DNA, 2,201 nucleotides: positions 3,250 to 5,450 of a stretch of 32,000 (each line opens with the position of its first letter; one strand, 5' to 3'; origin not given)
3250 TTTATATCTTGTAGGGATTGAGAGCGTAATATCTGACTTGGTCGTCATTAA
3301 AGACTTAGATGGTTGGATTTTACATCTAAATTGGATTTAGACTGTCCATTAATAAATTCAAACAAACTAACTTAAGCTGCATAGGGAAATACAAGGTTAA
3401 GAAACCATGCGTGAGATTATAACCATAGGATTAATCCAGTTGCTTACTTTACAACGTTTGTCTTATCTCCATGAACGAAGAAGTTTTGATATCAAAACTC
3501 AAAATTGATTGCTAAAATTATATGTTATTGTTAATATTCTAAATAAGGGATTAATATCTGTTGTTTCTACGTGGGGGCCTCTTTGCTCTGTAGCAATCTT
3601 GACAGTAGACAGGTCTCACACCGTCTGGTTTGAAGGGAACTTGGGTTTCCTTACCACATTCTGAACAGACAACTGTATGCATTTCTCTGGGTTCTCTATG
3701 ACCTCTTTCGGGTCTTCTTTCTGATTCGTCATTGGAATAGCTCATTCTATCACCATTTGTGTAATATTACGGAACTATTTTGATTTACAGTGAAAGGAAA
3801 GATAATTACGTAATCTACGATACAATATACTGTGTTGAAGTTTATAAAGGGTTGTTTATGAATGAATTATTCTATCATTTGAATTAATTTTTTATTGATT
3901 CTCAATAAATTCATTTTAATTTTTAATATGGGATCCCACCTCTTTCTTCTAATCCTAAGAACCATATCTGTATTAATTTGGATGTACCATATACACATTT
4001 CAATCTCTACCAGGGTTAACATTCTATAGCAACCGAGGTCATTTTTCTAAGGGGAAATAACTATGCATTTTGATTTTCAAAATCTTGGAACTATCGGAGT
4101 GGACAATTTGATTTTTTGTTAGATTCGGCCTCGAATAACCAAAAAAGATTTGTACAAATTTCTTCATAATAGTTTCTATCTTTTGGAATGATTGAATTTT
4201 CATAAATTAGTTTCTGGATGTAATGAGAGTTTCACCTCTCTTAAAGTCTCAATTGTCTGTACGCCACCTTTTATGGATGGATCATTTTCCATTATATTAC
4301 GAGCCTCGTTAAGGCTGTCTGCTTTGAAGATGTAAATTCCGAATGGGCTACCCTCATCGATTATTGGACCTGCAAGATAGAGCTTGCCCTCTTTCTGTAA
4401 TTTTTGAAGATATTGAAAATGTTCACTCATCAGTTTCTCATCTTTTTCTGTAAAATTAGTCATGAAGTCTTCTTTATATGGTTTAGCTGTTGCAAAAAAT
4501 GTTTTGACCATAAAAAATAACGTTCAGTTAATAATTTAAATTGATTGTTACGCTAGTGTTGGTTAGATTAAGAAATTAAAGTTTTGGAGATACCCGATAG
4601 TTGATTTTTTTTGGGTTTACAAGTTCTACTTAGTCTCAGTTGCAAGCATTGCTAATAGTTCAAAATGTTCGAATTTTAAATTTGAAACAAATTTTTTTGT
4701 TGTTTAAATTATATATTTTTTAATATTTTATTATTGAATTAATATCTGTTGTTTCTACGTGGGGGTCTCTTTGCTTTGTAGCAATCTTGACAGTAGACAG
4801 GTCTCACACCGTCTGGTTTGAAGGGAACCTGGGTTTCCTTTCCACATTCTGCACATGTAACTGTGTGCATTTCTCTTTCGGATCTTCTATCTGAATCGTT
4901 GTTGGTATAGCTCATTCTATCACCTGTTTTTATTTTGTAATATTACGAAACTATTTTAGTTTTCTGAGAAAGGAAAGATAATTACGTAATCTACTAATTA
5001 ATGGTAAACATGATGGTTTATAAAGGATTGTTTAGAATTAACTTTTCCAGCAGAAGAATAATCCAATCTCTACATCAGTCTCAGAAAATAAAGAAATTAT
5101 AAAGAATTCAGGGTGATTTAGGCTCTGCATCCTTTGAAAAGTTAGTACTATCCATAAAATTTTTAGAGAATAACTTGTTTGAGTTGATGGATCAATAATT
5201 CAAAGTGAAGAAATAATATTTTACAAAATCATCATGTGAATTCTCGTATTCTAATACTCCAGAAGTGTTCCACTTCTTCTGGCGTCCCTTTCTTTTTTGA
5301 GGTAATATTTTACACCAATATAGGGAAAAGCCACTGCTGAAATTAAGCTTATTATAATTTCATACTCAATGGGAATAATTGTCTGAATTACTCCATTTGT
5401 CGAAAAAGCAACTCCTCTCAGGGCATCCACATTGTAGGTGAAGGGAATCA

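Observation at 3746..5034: Conserved structured 5' leader on both zinc-ribbon genes: candidate new cis-regulatory RNA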

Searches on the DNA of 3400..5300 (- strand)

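Call 7: search_rna_families(source=window, start=3400, end=5300, threshold=evalue, max_evalue=10)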
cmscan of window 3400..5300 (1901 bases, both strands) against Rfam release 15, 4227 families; matches with E-value up to 10: 6.
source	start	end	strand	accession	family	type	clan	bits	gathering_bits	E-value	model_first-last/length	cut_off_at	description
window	4092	4171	-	RF01190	snR50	Gene; snRNA; snoRNA; CD-box;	-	21.2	45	3.2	1-89/89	no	Small nucleolar RNA snR50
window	5123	5218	-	RF00443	SNORA27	Gene; snRNA; snoRNA; HACA-box;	CL00032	20.3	64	1.2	1-127/127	no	Small nucleolar RNA SNORA27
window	4212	4294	-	RF01183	SNORD19B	Gene; snRNA; snoRNA; CD-box;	CL00048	20.3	50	5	1-84/84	no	Small nucleolar RNA SNORD19B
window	4183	4252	+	RF01641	ceN53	Gene; snRNA; snoRNA; CD-box;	-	18.9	50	1.4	1-74/74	no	Caenorhabditis snoRNA ceN53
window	4223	4238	-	RF04357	Plastid-ndhA-ndhB-2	Intron;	CL00155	15.7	53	4.6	13-28/41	no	Plastid-ndhA-ndhB-2 group II-D5 intron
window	4146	4202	+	RF01952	SOX2OT_exon2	Gene; lncRNA;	-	12.7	45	8.7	1-69/69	no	SOX2 overlapping transcript exon 2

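Call 43: build_rna_model(alignment_id=A4, structure=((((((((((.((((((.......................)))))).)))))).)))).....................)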
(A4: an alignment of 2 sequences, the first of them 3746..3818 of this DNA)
Model R1 built from alignment A4 (2 sequences, 79 columns); structure: as given.
model positions 79; base pairs 16; branch points 0; effective number of sequences 1.41; information 0.716 bits per position. Calibrated on 0.2 Mb of random sequence (short: E-values are rough).
structure used (alignment columns):
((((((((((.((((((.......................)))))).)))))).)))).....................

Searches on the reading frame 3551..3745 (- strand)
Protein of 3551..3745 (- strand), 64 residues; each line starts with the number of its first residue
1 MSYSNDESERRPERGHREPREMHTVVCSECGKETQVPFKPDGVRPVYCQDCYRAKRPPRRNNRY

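Call 9: search_protein_families(library=ncbifam, proteins=[window:3551-3745:-], max_evalue=0.01)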
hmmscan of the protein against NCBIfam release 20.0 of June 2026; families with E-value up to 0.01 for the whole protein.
window:3551-3745:- (64 aa): 1 family
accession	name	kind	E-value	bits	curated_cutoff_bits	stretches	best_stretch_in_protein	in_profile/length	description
TIGR04272.1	cxxc_cxxc_Mbark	domain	7.3e-21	73.6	36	1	20-56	1-37/37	CxxC-x17-CxxC domain-containing protein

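Call 10: search_protein_families(library=pfam, proteins=[window:3551-3745:-], max_evalue=0.01)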
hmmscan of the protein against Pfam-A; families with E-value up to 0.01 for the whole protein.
window:3551-3745:- (64 aa): 2 families
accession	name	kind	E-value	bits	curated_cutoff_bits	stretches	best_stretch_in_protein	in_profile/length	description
PF23477.1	zf_Tbcl_2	-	1.9e-20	72.7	27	1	20-56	1-37/37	Probable treble clef zinc finger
PF14599.11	zinc_ribbon_6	-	0.0054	17.1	27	0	21-49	26-54/59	Zinc-ribbon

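Call 59: search_solved_structures(query=window:3551-3745:-, max_evalue=1, show_alignments=2)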
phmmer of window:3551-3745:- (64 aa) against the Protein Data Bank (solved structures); distinct sequences matched with E-value up to 1: 8.
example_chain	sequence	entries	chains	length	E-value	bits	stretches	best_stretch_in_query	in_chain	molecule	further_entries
2xv7_A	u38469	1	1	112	0.059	17.2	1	13-53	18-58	VASCULAR ENDOTHELIAL GROWTH FACTOR D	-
8q5b_A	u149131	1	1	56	0.088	16.7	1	15-54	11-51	Small CPxCG-related zinc finger protein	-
1b8t_A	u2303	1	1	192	0.1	16.5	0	26-58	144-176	PROTEIN (CRP1)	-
1ctl_A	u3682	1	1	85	0.29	15.1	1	26-58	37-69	AVIAN CYSTEINE RICH PROTEIN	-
1ibi_A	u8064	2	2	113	0.33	14.9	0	19-58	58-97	CYSTEINE-RICH PROTEIN 2 | CYSTEINE AND GLYCINE-RICH PROTEIN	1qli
1cxx_A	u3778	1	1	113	0.39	14.6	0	18-58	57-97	CYSTEINE AND GLYCINE-RICH PROTEIN CRP2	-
1d4u_A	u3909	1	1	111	0.48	14.3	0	21-54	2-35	NUCLEOTIDE EXCISION REPAIR PROTEIN XPA (XPA-MBD)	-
9e9c_4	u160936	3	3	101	0.69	13.9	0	35-58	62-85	Large ribosomal subunit protein bL36m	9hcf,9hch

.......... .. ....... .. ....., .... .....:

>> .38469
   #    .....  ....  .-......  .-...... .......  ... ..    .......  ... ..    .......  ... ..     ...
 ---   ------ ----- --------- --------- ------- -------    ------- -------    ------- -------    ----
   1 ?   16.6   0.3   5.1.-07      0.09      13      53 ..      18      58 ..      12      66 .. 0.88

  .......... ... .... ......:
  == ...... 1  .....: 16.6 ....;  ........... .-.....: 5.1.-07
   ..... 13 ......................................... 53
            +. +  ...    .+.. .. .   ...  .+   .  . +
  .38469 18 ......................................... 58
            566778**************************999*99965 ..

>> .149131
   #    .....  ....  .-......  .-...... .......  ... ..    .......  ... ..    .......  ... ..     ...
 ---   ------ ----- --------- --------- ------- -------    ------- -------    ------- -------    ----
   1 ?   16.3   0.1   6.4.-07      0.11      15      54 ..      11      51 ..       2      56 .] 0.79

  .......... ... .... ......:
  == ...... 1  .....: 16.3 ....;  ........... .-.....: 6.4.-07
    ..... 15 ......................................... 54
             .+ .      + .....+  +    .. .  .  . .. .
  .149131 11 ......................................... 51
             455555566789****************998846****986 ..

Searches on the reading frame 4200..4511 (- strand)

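Call 9: search_protein_families(library=ncbifam, proteins=[window:4200-4511:-], max_evalue=0.01)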
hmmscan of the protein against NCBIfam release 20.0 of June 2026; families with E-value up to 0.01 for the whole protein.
window:4200-4511:- (103 aa): 7 families
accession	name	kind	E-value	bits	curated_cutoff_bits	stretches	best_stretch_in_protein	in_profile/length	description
NF009507.0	PRK12865.1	equivalog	4.3e-09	36.6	149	1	29-84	22-79/97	YciI-like protein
NF009508.0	PRK12866.1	equivalog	5.1e-08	33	108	1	15-91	8-83/97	YciI-like protein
NF008473.0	PRK11370.1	equivalog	3.4e-06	27.3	111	1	19-87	12-88/99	YciI family protein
NF009506.0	PRK12864.1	equivalog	8.3e-06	26.2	106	1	17-86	11-78/89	YciI-like protein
NF009502.0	PRK12863.1-1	equivalog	1.7e-05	25.1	137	1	29-92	22-85/96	YciI-like protein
NF009504.0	PRK12863.1-4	equivalog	2e-05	24.6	134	1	20-86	14-84/97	YciI-like protein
NF009503.0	PRK12863.1-3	equivalog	0.0095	16.3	145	0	28-84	21-78/98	YciI-like protein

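Call 10: search_protein_families(library=pfam, proteins=[window:4200-4511:-], max_evalue=0.01)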
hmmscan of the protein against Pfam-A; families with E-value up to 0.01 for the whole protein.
window:4200-4511:- (103 aa): 1 family
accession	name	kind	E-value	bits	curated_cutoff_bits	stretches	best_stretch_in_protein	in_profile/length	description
PF03795.20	YCII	-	2.1e-14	54.2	24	1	5-87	2-88/95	YCII-related domain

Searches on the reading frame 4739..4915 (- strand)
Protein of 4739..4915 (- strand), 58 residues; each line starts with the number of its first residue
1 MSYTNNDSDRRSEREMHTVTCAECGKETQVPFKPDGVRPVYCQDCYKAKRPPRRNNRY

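Call 9: search_protein_families(library=ncbifam, proteins=[window:4739-4915:-], max_evalue=0.01)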
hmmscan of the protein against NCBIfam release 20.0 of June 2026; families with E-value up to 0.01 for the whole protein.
window:4739-4915:- (58 aa): 2 families
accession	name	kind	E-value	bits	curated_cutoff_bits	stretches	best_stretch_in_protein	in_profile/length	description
TIGR04272.1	cxxc_cxxc_Mbark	domain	6.1e-21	73.9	36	1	14-50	1-37/37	CxxC-x17-CxxC domain-containing protein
NF047912.1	ECs_2282_CxxC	subfamily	0.003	17.4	37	0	7-27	16-36/60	ECs_2282 family putative zinc-binding protein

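Call 10: search_protein_families(library=pfam, proteins=[window:4739-4915:-], max_evalue=0.01)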
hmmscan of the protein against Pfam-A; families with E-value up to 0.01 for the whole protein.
window:4739-4915:- (58 aa): 2 families
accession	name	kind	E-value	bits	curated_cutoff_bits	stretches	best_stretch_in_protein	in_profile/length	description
PF23477.1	zf_Tbcl_2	-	9.2e-21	73.7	27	1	14-50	1-37/37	Probable treble clef zinc finger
PF14599.11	zinc_ribbon_6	-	0.0021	18.4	27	0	13-43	24-54/59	Zinc-ribbon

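Call 17: find_related_loci(query=window:4739-4915:-, collection=metagenome_contigs, flank=1500)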
Query window:4739-4915:- (58 aa) in metagenome_contigs; peptide patterns used: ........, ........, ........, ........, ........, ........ (x = any residue, [..] = any of these).
600 stretches matched a pattern (row limit reached: there are more); 531 encode a relative of the query (tblastn E <= 1e-3); the best 80 are kept; 80 distinct loci.
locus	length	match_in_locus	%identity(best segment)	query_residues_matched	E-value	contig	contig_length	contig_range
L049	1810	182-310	81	12-54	4e-21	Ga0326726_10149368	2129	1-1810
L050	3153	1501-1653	72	1-54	9e-21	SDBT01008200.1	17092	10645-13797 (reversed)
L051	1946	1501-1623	83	14-54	1e-20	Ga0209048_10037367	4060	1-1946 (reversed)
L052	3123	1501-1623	80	14-54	2e-20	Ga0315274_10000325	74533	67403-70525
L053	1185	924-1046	80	14-54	2e-20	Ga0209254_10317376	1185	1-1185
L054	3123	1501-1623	80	14-54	2e-20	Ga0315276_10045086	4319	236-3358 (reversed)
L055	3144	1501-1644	71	11-58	3e-20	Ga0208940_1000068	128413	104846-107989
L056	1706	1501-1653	72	1-54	3e-20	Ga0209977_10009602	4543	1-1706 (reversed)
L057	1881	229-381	72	1-54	3e-20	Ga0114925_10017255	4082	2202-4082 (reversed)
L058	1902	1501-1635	76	14-58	4e-20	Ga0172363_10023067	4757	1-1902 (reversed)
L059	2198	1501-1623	80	14-54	4e-20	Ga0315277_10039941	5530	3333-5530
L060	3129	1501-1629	77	11-53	5e-20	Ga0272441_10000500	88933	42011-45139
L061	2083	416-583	63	1-58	4e-20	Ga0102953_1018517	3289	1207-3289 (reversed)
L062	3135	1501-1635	73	9-53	6e-20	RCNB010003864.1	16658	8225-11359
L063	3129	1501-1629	77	11-53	8e-20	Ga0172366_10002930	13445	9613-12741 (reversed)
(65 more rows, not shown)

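Call 18: find_related_loci(query=window:4739-4915:-, collection=genome_contigs, flank=1500)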
Query window:4739-4915:- (58 aa) in genome_contigs; peptide patterns used: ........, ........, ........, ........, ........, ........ (x = any residue, [..] = any of these).
599 stretches matched a pattern (row limit reached: there are more); 499 encode a relative of the query (tblastn E <= 1e-3); the best 80 are kept; 80 distinct loci.
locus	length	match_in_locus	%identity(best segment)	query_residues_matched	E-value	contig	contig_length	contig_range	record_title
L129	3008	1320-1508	62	1-58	1e-22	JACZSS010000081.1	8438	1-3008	MAG: Candidatus Heimdallarchaeota archaeon isolate B11T1B5 B11T1B5_NODE11990, whole genome shotgun sequence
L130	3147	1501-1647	76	5-53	3e-22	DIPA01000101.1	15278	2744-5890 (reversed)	MAG TPA_asm: Firmicutes bacterium UBA5500 UBA5500_contig_10774, whole genome shotgun sequence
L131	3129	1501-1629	81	12-54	5e-21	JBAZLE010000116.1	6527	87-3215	MAG: Thermoplasmatota archaeon isolate SO_2017_LW4_160 scaffold_22915_c1_LW137-91_2017, whole genome shotgun sequence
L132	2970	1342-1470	81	12-54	5e-21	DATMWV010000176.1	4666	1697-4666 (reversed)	MAG TPA_asm: Thermoplasmatota archaeon isolate SMAG_U13103 k141_40950, whole genome shotgun sequence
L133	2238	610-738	79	12-54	1e-20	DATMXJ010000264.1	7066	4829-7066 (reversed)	MAG TPA_asm: Thermoplasmatota archaeon isolate SMAG_U13117 k141_52119, whole genome shotgun sequence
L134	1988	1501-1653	66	1-56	8e-21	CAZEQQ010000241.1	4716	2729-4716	MAG TPA_asm: uncultured archaeon isolate SRP241326_co1_80 genome assembly, contig: NODE_20980_length_4716_cov_4.636344, 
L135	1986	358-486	77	11-53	3e-20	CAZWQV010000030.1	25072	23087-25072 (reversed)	MAG TPA_asm: uncultured Thermoplasmatales archaeon isolate binchicken_co129_722 genome assembly, contig: NODE_5393_lengt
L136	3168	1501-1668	64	7-54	3e-20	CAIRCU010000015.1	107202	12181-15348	MAG: Euryarchaeota archaeon isolate AlinenSediments_bin-5223 genome assembly, contig: bin-5223:15/57, whole genome shotg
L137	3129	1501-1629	79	11-53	5e-20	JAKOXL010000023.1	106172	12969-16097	MAG: Bacillota bacterium isolate JPNG_metabat.60 k201_62169, whole genome shotgun sequence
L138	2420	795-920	79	15-56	4e-20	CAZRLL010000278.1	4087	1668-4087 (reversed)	MAG TPA_asm: uncultured archaeon isolate binchicken_co85_74 genome assembly, contig: NODE_7674_length_4087_cov_19.880952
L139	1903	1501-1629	77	11-53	6e-20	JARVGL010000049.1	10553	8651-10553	MAG: Thermoplasmatota archaeon isolate M17C-73-05 NODE_49_length_10553_cov_3.314147, whole genome shotgun sequence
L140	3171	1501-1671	60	2-58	7e-20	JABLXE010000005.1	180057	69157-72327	MAG: Methanotrichaceae archaeon isolate Ch14 contig5, whole genome shotgun sequence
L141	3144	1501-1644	69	11-58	9e-20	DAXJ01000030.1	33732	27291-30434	MAG TPA_asm: Methanosaeta sp. UBA114 UBA114_contig_55876, whole genome shotgun sequence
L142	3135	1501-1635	76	9-53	9e-20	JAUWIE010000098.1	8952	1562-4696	MAG: Thermoplasmatota archaeon isolate CSMAG_2286 CSMAG_2286_k141_284255_length_8952_cov_7.2415, whole genome shotgun se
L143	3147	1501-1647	74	2-54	1e-19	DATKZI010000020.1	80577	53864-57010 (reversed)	MAG TPA_asm: Candidatus Bathyarchaeia archaeon isolate SMAG_U14241 k141_2705875, whole genome shotgun sequence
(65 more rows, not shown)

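Call 22: find_homologous_proteins(query=window:4739-4915:-, max_evalue=1e-10)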
Query window:4739-4915:- (58 aa): 51 proteins with E <= 1e-10 among 52 candidates. Only proteins of 31 to 102 residues were searched: fused or split forms outside these lengths cannot appear, so this answer is no evidence that the protein stands alone or is whole; lengths 'longer' or 'shorter' looks for them.
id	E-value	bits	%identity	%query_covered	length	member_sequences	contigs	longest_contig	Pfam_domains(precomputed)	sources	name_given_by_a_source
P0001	7.6e-34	131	100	100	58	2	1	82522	PF23477.2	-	-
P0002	1.6e-23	99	79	97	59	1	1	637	PF23477.2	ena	-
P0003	5.8e-22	94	74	100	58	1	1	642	PF23477.2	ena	-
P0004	3.0e-19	86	71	91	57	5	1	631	PF23477.2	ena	-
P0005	1.4e-18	84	72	98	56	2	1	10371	PF23477.2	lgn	-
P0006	1.6e-18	83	76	84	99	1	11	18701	PF13451.13,PF23477.2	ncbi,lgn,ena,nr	ncbi:MAG TPA: zinc-binding protein [Firmicutes bacterium]|nr:zinc-binding protein [Bacillota bacteri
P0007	2.5e-18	83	64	79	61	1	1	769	PF23477.2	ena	-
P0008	9.0e-18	81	79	72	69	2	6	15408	PF23477.2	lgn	-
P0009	1.2e-17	81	68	100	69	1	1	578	PF23477.2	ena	-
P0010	1.9e-17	80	70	91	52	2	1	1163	PF23477.2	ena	-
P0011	2.6e-17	80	72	86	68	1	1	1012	PF23477.2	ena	-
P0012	4.6e-17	79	81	74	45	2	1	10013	PF23477.2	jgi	jgi:CxxC-x17-CxxC domain-containing protein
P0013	4.9e-17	79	85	69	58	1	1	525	PF23477.2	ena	-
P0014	8.2e-17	78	81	72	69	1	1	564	PF23477.2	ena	-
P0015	2.3e-16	77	77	74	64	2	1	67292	PF23477.2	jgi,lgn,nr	nr:hypothetical protein [Candidatus Freyarchaeota archaeon]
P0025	1.5e-15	74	80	71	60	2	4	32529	PF23477.2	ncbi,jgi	ncbi:MAG: CxxC-x17-CxxC domain-containing protein [Candidatus Kariarchaeaceae archaeon]|jgi:CxxC-x17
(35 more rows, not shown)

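Call 25: find_encoding_contigs(protein=P0002, flank=600, max_places=3)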
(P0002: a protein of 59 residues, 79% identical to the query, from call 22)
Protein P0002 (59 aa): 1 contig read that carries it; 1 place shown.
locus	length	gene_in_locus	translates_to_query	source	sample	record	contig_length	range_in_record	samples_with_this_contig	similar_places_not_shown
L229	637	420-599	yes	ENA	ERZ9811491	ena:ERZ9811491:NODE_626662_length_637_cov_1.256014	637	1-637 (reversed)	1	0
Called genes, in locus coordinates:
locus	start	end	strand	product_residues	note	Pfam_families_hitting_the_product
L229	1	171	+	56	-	?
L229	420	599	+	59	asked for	PF23477:zf_Tbcl_2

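Call 26: find_encoding_contigs(protein=P0003, flank=600, max_places=3)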
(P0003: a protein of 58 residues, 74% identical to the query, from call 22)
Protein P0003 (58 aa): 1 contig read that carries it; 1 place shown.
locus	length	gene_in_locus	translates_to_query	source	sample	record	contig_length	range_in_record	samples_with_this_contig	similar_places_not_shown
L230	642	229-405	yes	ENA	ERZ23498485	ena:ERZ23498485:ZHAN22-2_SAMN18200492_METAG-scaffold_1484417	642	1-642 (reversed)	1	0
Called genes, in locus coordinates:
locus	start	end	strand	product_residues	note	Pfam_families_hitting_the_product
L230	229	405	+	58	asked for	PF23477:zf_Tbcl_2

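Call 27: find_encoding_contigs(protein=P0004, flank=600, max_places=3)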
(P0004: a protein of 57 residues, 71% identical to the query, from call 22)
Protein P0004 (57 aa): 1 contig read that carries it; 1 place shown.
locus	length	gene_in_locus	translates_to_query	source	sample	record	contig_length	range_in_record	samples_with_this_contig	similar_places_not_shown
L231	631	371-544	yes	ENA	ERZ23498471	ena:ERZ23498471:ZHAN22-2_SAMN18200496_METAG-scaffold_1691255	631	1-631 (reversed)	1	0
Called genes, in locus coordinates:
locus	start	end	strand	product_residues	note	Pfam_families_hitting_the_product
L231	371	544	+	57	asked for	PF23477:zf_Tbcl_2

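Call 28: find_encoding_contigs(protein=P0005, flank=600, max_places=3)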
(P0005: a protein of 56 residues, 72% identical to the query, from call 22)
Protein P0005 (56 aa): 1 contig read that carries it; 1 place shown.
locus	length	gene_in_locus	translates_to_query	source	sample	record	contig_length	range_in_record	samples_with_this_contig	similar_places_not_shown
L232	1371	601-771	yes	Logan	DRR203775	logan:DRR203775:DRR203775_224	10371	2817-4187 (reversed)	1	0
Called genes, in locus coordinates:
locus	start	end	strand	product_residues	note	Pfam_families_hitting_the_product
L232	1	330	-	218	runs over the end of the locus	PF04140:ICMT, PF04191:PEMT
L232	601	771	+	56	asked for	PF23477:zf_Tbcl_2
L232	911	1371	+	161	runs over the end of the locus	PF00583:Acetyltransf_1, PF13673:Acetyltransf_10, PF13508:Acetyltransf_7 (weak)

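Call 54: find_encoding_contigs(protein=P0007, flank=600, max_places=2)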
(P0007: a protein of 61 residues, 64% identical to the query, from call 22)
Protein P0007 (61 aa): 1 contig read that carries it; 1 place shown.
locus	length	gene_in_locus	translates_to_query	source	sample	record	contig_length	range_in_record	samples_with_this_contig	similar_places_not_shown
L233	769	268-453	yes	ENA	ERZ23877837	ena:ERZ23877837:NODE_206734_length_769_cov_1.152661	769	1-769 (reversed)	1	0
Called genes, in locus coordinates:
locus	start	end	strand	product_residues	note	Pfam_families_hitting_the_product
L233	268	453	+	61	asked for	PF23477:zf_Tbcl_2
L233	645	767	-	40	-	?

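Call 55: find_encoding_contigs(protein=P0009, flank=600, max_places=2)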
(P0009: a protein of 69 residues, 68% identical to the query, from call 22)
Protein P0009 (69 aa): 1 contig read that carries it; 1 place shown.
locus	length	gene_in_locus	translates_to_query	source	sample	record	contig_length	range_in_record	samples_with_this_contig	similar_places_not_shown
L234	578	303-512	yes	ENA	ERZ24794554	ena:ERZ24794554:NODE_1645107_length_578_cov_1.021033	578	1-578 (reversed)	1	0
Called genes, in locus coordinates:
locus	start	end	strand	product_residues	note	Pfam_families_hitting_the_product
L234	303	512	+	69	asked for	PF23477:zf_Tbcl_2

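Call 56: find_encoding_contigs(protein=P0010, flank=600, max_places=2)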
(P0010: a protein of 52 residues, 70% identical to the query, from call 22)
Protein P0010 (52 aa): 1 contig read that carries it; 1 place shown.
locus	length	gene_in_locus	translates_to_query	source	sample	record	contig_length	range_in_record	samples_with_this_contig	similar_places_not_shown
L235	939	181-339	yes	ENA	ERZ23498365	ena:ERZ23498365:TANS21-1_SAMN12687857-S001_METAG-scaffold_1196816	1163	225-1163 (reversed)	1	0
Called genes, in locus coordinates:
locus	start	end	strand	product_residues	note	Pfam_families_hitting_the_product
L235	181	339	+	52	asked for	PF23477:zf_Tbcl_2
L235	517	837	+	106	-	PF18912:DZR_2 (faint)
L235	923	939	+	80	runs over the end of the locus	?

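Call 57: find_encoding_contigs(protein=P0025, flank=600, max_places=4)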
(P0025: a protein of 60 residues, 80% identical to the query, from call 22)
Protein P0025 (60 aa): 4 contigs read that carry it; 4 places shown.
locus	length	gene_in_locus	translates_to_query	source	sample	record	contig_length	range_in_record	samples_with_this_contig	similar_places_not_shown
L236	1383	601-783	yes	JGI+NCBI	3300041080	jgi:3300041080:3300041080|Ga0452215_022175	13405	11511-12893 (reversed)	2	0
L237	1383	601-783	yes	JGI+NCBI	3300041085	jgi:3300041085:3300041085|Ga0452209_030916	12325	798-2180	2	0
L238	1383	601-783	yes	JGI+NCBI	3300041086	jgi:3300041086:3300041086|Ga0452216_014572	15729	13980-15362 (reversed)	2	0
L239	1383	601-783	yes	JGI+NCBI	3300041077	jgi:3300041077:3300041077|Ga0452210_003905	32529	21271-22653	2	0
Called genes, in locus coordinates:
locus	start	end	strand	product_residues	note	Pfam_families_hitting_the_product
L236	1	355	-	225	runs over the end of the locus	-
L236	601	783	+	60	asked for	PF23477:zf_Tbcl_2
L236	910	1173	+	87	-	PF10041:DUF2277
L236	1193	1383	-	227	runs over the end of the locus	-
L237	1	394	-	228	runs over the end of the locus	-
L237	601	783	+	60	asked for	PF23477:zf_Tbcl_2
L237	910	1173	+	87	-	PF10041:DUF2277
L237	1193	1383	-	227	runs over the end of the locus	-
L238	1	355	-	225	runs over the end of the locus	-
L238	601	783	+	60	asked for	PF23477:zf_Tbcl_2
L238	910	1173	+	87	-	PF10041:DUF2277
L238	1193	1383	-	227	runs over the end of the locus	-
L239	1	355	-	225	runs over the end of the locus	-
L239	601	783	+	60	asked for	PF23477:zf_Tbcl_2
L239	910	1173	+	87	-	PF10041:DUF2277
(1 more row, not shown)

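Call 73: find_homologous_proteins(query=window:4739-4915:-, lengths=longer, max_evalue=0.000001)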
Query window:4739-4915:- (58 aa): 14 proteins with E <= 0.000001 among 17 candidates. Only proteins of 103 to 2000 residues were searched; long proteins share words by chance and can crowd out relatives, so finding none is weak evidence.
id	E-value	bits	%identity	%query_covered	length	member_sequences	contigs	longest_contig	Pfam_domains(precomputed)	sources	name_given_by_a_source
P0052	6.3e-35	135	63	84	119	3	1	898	PF23477.2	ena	-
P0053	3.9e-17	79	80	69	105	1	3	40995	PF13451.13,PF23477.2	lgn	-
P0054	2.2e-16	77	76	72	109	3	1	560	PF13451.13,PF23477.2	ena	-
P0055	6.4e-16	75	76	71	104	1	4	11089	PF13451.13,PF23477.2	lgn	-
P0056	9.7e-16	75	78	69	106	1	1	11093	PF13451.13,PF23477.2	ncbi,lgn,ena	-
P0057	1.3e-15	74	78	69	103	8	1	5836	PF13451.13,PF23477.2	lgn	-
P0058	2.4e-15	73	82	66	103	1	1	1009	PF13451.13,PF23477.2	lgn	-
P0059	2.6e-15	73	78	69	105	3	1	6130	PF13451.13,PF23477.2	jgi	-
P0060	2.7e-15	73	84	64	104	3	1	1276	PF13451.13,PF23477.2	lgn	-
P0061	3.8e-15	73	77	74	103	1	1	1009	PF13451.13,PF23477.2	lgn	-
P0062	6.7e-15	72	80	69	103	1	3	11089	PF13451.13,PF23477.2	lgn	-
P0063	5.5e-13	66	71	78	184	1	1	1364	PF23477.2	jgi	-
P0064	4.8e-12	63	60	81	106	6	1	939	PF13451.13,PF23477.2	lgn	-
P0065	3.6e-8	51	81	47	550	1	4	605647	PF10412.16,PF23477.2,PF12696.14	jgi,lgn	jgi:CxxC-x17-CxxC domain-containing protein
